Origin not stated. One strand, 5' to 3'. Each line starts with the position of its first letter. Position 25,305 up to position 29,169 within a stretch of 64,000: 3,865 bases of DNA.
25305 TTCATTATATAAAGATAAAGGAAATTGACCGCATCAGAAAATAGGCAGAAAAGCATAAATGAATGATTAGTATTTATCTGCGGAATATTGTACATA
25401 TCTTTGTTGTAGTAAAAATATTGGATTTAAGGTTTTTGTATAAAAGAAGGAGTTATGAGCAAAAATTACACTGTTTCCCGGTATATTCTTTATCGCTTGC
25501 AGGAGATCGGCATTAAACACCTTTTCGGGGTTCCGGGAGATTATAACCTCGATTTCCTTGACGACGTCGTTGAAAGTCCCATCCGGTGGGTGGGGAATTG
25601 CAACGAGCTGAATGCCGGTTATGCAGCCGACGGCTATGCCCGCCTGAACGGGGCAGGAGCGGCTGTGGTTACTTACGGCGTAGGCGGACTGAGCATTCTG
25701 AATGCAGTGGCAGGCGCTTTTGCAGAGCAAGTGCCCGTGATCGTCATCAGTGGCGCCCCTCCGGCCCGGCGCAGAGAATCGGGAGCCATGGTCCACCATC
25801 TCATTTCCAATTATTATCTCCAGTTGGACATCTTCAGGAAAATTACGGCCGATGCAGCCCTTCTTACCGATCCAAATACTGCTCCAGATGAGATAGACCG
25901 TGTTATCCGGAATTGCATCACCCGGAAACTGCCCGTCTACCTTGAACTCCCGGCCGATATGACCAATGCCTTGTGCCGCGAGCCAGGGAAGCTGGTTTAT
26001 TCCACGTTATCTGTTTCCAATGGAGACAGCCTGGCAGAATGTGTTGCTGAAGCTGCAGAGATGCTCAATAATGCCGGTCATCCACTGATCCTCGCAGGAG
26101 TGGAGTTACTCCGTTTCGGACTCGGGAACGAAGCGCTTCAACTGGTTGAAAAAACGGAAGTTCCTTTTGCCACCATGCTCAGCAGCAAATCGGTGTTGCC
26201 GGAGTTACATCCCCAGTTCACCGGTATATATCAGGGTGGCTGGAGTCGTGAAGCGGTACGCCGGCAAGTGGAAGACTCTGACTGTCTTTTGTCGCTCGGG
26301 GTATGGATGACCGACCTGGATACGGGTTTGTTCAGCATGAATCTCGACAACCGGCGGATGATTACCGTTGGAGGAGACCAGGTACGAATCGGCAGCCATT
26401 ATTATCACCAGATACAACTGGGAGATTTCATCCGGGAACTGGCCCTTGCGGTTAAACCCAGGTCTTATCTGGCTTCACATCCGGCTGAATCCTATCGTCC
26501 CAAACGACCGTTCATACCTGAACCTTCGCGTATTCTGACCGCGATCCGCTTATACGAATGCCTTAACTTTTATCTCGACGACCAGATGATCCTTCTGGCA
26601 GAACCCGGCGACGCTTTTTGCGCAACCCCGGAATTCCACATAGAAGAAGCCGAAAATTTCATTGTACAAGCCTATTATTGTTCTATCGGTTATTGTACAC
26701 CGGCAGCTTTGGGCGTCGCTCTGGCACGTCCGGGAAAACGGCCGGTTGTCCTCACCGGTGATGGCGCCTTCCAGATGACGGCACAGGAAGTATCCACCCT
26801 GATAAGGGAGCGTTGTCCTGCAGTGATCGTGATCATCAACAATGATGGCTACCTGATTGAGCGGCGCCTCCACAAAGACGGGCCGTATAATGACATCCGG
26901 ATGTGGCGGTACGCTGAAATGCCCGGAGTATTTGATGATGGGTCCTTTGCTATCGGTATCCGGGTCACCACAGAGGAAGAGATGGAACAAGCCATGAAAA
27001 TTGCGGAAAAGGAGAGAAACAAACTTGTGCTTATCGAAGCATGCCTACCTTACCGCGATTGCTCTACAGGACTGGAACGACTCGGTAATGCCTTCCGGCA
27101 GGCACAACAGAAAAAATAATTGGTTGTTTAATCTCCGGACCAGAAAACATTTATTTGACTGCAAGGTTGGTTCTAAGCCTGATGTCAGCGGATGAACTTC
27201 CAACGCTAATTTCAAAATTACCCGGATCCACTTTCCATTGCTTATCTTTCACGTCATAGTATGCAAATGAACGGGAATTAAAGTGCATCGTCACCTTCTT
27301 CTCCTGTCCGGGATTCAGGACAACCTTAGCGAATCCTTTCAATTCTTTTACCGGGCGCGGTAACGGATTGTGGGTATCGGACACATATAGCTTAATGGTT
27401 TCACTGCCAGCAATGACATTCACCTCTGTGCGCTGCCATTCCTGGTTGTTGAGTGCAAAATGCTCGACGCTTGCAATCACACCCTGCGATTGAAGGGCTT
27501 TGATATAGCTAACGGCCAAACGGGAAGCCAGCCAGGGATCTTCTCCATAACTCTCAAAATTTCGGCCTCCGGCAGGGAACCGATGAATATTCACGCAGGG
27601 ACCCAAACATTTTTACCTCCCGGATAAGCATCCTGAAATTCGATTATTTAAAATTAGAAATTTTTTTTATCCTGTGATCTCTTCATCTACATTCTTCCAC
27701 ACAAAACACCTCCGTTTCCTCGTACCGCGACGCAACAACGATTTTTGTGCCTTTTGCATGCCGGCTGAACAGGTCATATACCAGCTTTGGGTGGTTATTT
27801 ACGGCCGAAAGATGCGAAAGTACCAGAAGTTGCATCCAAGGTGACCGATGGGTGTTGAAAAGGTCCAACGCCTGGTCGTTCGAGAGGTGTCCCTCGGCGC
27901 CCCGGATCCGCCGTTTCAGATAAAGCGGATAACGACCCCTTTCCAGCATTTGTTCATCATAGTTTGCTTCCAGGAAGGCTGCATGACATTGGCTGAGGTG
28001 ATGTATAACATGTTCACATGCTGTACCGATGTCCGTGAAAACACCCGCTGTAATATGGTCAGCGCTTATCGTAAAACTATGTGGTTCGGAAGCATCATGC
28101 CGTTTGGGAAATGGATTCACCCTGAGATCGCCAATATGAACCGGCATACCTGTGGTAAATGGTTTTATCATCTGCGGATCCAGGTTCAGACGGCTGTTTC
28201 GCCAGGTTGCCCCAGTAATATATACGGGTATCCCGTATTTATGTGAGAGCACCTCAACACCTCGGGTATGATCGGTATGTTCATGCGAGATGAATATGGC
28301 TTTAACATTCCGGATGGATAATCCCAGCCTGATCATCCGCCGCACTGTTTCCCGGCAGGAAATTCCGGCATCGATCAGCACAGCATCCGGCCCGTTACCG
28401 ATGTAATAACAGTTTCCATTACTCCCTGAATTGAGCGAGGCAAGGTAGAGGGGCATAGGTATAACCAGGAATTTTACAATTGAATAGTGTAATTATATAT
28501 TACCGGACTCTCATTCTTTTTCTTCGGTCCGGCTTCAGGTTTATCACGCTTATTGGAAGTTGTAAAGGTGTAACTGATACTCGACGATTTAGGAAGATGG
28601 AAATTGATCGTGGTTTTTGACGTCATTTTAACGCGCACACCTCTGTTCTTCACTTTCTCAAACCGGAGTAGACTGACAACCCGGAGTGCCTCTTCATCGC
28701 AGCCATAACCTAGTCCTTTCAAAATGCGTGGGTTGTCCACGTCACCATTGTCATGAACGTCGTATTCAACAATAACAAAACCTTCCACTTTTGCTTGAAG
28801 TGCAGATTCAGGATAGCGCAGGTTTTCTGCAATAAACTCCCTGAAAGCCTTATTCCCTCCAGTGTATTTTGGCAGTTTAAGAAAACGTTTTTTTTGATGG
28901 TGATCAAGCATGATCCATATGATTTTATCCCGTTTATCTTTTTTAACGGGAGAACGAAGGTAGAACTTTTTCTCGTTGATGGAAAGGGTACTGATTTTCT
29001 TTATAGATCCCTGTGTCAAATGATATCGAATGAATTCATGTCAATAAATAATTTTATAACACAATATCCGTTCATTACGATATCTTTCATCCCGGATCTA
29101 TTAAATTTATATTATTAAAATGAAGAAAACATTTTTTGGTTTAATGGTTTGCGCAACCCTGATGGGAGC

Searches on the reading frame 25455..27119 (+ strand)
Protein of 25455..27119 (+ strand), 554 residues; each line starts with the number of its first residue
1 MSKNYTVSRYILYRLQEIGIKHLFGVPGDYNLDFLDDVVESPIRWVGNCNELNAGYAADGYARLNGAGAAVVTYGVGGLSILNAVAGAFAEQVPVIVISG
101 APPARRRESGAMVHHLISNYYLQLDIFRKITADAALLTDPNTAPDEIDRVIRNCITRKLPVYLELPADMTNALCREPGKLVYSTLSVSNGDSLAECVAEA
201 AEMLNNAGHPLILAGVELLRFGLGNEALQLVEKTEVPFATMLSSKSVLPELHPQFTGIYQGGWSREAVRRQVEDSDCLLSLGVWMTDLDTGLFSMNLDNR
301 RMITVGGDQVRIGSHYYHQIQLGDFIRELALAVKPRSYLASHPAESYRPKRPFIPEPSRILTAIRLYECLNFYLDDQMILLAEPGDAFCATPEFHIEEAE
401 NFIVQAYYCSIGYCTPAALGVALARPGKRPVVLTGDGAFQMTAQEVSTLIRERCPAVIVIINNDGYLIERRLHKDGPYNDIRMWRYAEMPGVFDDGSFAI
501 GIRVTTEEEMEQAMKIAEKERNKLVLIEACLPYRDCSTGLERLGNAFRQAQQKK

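Call 75: search_protein_families(library=pfam, proteins=[window:25455-27119:+], max_evalue=0.001)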
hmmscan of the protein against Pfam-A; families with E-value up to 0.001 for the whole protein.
window:25455-27119:+ (554 aa): 3 families
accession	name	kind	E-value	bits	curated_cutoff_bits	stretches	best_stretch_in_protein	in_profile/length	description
PF02776.23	TPP_enzyme_N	-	6.3e-32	110.3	26.8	1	6-111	2-109/119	Thiamine pyrophosphate enzyme, N-terminal TPP binding domain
PF00205.28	TPP_enzyme_M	-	5.8e-24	84.8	30.4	1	197-322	1-126/137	Thiamine pyrophosphate enzyme, central domain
PF02775.26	TPP_enzyme_C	-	2.9e-22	79.5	21.9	1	394-528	13-150/151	Thiamine pyrophosphate enzyme, C-terminal TPP binding domain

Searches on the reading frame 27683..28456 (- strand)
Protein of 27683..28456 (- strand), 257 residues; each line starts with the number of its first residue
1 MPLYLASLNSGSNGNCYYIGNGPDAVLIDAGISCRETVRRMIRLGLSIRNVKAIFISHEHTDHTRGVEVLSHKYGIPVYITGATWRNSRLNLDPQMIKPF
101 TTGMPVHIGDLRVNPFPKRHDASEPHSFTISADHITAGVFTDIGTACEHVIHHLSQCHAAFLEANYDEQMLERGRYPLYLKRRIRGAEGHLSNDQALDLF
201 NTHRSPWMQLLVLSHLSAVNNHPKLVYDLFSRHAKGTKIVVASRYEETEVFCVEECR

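Call 75: search_protein_families(library=pfam, proteins=[window:27683-28456:-], max_evalue=0.001)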
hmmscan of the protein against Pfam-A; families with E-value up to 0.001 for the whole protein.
window:27683-28456:- (257 aa): 2 families
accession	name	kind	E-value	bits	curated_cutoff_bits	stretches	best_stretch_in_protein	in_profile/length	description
PF12706.13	Lactamase_B_2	-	2e-17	63.9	27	1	26-204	3-191/200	Beta-lactamase superfamily domain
PF00753.33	Lactamase_B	-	1.6e-14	54.7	22.7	1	13-88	5-81/196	Metallo-beta-lactamase superfamily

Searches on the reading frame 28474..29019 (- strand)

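Call 75: search_protein_families(library=pfam, proteins=[window:28474-29019:-], max_evalue=0.001)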
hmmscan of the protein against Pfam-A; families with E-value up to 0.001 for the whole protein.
window:28474-29019:- (181 aa): 1 family
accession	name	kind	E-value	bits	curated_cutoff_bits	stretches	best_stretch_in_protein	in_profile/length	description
PF03544.19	TonB_C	-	5.7e-16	59.2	24.6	1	66-142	2-79/79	Gram-negative bacterial TonB protein C-terminal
